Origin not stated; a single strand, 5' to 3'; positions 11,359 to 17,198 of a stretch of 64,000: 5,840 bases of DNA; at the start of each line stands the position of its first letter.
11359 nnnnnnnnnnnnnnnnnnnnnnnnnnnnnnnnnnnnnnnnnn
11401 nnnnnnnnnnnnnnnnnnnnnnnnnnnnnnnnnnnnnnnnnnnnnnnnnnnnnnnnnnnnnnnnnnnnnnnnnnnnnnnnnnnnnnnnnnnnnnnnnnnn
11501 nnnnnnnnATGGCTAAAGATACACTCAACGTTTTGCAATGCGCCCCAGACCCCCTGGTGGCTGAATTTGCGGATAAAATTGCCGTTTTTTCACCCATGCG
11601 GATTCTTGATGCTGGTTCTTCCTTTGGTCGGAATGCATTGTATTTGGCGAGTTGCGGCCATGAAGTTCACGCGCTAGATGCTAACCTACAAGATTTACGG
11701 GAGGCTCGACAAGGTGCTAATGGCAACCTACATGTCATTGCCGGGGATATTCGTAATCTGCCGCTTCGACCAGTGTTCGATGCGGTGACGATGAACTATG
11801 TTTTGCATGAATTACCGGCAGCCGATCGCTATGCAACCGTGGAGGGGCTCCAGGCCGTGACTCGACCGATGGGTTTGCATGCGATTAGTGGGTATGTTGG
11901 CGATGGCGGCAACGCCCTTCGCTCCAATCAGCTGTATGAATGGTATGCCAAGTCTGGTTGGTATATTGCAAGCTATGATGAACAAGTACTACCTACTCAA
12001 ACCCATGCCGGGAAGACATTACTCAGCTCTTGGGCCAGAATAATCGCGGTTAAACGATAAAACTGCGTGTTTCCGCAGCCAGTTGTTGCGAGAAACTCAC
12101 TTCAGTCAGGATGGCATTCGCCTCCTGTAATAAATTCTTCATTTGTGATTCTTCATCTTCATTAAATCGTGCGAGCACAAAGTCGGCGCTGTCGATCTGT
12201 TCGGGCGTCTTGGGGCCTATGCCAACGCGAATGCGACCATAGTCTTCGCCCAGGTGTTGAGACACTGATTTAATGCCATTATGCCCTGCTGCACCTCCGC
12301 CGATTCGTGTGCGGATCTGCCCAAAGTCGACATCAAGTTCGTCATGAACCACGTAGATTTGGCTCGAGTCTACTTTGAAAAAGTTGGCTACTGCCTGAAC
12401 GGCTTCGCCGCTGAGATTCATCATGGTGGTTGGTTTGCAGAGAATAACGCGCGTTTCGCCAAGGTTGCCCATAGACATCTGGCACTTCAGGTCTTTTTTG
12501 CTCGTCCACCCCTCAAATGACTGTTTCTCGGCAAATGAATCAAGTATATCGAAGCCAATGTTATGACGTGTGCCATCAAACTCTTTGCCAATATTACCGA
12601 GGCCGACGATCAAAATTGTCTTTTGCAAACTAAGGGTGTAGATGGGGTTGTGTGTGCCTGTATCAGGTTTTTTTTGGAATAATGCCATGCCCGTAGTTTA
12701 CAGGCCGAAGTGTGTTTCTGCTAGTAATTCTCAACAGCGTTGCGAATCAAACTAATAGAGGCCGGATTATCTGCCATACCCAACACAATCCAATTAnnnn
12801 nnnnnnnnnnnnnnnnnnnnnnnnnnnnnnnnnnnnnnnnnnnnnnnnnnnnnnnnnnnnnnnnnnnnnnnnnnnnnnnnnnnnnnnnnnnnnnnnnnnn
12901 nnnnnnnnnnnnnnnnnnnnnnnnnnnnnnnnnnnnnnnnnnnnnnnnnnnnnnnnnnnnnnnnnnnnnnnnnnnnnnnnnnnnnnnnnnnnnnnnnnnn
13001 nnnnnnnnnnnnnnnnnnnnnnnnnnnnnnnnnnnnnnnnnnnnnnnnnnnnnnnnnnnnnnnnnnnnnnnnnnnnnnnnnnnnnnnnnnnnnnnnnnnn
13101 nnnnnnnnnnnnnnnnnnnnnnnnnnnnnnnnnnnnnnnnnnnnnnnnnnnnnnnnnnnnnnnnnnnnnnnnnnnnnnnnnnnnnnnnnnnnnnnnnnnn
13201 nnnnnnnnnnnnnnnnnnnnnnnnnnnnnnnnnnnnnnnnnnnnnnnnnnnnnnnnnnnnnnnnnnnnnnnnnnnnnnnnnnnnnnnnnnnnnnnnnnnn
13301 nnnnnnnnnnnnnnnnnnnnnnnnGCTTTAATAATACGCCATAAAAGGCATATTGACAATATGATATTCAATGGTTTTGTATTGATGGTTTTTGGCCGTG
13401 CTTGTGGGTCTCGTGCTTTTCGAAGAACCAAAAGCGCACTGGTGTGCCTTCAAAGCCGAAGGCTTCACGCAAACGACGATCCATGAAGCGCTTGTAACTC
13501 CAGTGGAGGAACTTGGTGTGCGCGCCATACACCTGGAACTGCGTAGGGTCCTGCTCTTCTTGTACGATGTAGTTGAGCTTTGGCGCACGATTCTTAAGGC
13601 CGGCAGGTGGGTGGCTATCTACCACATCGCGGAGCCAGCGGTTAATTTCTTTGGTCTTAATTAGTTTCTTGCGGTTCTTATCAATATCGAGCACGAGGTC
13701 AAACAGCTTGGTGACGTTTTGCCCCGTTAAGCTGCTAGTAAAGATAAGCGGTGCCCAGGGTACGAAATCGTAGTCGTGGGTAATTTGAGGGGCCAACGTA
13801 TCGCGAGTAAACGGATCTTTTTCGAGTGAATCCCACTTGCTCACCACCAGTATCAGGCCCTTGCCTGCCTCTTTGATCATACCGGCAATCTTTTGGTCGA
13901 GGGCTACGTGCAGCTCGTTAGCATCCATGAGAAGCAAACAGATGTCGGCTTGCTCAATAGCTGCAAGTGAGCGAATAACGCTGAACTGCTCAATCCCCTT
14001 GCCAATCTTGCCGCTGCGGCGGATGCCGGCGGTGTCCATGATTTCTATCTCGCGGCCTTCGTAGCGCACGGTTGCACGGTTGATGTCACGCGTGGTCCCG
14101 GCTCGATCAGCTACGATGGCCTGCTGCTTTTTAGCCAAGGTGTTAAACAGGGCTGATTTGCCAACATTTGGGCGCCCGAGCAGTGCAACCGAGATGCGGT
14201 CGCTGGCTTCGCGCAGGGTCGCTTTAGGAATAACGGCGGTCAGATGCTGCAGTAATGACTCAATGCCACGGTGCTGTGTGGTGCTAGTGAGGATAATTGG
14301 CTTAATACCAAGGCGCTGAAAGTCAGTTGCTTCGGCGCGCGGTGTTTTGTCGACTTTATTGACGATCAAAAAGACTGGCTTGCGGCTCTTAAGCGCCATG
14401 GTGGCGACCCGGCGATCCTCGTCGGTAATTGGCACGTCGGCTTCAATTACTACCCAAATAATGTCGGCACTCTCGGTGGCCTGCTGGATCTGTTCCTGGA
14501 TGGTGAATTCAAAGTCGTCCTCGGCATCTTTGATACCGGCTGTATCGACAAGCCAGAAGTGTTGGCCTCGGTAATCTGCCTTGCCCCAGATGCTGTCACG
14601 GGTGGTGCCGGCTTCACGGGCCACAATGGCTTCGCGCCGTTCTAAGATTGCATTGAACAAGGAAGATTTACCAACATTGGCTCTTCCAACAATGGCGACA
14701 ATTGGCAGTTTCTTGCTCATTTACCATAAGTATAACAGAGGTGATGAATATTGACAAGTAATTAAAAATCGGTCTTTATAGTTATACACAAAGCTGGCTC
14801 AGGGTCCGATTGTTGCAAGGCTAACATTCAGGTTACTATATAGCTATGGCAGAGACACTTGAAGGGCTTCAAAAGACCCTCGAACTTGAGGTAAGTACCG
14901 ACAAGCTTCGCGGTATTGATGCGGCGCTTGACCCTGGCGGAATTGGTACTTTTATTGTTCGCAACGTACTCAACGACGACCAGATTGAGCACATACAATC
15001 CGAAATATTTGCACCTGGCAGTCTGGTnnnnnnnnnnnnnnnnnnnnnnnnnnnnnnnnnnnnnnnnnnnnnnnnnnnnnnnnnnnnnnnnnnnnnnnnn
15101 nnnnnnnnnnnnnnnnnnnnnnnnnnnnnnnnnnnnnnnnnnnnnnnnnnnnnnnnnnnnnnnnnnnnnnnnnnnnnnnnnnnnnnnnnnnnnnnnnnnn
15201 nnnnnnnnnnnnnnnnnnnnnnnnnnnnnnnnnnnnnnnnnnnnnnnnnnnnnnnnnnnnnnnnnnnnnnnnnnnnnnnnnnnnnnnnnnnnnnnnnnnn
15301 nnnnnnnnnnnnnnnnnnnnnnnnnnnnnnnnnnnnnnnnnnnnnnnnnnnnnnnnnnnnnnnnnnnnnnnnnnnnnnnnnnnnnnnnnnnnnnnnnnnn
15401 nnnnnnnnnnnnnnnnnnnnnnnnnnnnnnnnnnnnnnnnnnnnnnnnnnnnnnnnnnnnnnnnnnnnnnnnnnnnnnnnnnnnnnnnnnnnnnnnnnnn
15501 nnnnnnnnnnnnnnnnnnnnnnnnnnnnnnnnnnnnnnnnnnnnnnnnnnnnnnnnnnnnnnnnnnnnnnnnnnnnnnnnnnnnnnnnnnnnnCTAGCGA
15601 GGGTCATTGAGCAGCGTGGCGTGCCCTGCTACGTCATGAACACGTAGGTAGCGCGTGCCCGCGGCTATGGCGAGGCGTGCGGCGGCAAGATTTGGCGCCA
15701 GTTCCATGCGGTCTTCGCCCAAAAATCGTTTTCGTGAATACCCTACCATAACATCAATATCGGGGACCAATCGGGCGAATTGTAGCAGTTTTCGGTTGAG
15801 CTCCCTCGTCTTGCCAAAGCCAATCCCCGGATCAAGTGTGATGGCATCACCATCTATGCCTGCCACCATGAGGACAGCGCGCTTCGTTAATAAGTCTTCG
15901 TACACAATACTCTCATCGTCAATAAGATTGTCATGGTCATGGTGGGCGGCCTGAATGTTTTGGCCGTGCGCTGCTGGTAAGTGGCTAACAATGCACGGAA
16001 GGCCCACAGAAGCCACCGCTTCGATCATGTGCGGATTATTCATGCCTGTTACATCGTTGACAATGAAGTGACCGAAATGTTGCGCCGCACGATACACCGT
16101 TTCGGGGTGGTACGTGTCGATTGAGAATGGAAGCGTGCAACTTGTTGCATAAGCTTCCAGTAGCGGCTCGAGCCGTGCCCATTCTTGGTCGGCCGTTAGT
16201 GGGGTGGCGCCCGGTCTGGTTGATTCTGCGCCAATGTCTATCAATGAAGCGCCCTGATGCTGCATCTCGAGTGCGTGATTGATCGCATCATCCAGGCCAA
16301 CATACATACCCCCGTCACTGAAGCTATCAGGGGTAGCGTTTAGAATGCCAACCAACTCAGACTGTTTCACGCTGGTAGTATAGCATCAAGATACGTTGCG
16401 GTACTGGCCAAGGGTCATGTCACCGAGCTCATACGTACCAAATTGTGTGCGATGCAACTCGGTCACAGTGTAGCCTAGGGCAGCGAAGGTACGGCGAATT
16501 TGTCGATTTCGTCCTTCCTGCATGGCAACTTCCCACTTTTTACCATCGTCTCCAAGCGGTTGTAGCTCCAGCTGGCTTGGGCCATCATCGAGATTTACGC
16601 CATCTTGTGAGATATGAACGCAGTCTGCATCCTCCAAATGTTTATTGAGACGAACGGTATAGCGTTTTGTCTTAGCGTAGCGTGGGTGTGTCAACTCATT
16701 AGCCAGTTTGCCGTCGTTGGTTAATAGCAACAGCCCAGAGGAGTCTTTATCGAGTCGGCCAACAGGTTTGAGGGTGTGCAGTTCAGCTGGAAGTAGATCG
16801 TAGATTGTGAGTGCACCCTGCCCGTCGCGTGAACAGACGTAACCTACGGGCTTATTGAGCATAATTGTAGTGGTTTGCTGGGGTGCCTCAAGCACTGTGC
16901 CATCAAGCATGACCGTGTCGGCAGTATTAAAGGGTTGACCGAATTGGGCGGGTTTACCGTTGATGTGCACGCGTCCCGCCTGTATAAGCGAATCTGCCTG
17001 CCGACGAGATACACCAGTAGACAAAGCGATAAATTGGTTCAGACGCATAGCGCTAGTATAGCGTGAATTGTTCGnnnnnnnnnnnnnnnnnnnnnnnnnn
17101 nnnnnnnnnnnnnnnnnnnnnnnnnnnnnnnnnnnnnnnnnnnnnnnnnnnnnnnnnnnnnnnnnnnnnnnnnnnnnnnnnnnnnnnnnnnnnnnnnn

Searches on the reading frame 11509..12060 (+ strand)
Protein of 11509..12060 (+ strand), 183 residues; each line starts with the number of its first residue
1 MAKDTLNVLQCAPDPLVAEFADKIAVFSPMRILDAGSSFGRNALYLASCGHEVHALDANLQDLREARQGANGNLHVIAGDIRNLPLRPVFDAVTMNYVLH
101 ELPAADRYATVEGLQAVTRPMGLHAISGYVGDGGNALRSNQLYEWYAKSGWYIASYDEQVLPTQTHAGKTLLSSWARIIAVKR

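Call 10: search_protein_families(library=pfam, proteins=[window:11509-12060:+], max_evalue=0.001)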
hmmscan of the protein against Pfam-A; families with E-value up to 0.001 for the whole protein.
window:11509-12060:+ (183 aa): 5 families
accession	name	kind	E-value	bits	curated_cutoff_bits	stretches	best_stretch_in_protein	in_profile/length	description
PF13649.12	Methyltransf_25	-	7.7e-13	49.4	27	1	32-122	1-97/97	Methyltransferase domain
PF08241.18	Methyltransf_11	-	2.5e-11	44.5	21.2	1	33-125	1-94/95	Methyltransferase domain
PF03848.20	TehB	-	1.4e-08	34.9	20.4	1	18-126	20-132/193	Tellurite resistance protein TehB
PF08242.18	Methyltransf_12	-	1.1e-06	29.7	30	1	33-122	1-96/98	Methyltransferase domain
PF13489.12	Methyltransf_23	-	7.5e-05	23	27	1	14-123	10-113/164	Methyltransferase domain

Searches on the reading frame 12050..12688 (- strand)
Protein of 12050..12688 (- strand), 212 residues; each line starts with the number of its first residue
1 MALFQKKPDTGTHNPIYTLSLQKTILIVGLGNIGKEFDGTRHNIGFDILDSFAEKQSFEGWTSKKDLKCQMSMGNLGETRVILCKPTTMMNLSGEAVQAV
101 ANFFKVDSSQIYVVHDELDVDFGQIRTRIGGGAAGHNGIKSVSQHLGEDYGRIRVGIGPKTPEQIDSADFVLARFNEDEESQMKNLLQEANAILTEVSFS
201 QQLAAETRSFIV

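Call 11: search_protein_families(library=pfam, proteins=[window:12050-12688:-], max_evalue=0.001)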
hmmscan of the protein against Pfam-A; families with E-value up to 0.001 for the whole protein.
window:12050-12688:- (212 aa): 1 family
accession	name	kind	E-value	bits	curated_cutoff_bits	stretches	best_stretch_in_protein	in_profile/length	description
PF01195.25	Pept_tRNA_hydro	-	3.2e-58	197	27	1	26-199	1-172/183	Peptidyl-tRNA hydrolase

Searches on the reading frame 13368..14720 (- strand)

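Call 11: search_protein_families(library=pfam, proteins=[window:13368-14720:-], max_evalue=0.001)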
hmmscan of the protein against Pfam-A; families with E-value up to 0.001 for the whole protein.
window:13368-14720:- (450 aa): 14 families
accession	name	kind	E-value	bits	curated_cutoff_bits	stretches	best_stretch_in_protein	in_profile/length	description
PF01926.29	MMR_HSR1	-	1.7e-56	189.6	21.9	2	8-122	2-113/113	50S ribosome-binding GTPase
PF02421.24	FeoB_N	-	2.6e-26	92.5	27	2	177-305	2-124/156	Ferrous iron transport protein B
PF14714.11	KH_dom-like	-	2.2e-21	76.3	27.3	1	354-432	2-80/81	KH-domain-like of EngA bacterial GTPase enzymes, C-terminal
PF00009.33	GTP_EFTU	-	3.2e-18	66.4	26.5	2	4-164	2-186/188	Elongation factor Tu GTP binding domain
PF04548.22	AIG1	-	1.3e-15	57.7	27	2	9-107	4-105/212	AIG1 family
PF00350.29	Dynamin_N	-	6.7e-15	55.9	27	0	54-122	102-166/168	Dynamin family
PF03193.22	RsgA_GTPase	-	3e-10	40.7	30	1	103-235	43-170/174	RsgA GTPase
PF09439.16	SRPRB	-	3.5e-06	26.9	25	0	4-91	2-80/178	Signal recognition particle receptor beta subunit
PF00071.28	Ras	-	4.2e-06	26.9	21.6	0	178-266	2-80/162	Ras family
PF08477.19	Roc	-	2.5e-05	24.9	27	0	178-239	2-72/119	Ras of Complex, Roc, domain of DAPkinase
PF10662.15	PduV-EutP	-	2.9e-05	24.3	21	0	77-161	56-142/143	Ethanolamine utilisation - propanediol utilisation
PF00005.33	ABC_tran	-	3.6e-05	24.8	25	0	7-31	13-37/137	ABC transporter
PF13479.12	AAA_24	-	0.00088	19.6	27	0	8-66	5-47/195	AAA domain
PF05621.17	TniB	-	0.00096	19.1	22.4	0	149-208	12-67/189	Bacterial TniB protein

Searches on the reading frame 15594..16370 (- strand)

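Call 11: search_protein_families(library=pfam, proteins=[window:15594-16370:-], max_evalue=0.001)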
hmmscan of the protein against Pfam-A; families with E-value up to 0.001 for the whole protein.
window:15594-16370:- (258 aa): 1 family
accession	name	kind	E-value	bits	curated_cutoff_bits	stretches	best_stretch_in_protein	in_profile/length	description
PF00809.28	Pterin_bind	-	6.2e-54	183.7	25.5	1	8-245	2-244/244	Pterin binding enzyme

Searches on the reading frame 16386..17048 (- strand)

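Call 11: search_protein_families(library=pfam, proteins=[window:16386-17048:-], max_evalue=0.001)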
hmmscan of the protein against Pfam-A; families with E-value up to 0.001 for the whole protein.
window:16386-17048:- (220 aa): 2 families
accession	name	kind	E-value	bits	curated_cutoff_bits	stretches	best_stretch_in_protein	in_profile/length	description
PF00849.27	PseudoU_synth_2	-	1.8e-22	80.7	26.8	1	61-190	2-152/152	RNA pseudouridylate synthase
PF01479.30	S4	-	6.3e-08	32.7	22.8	1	1-35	1-36/48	S4 domain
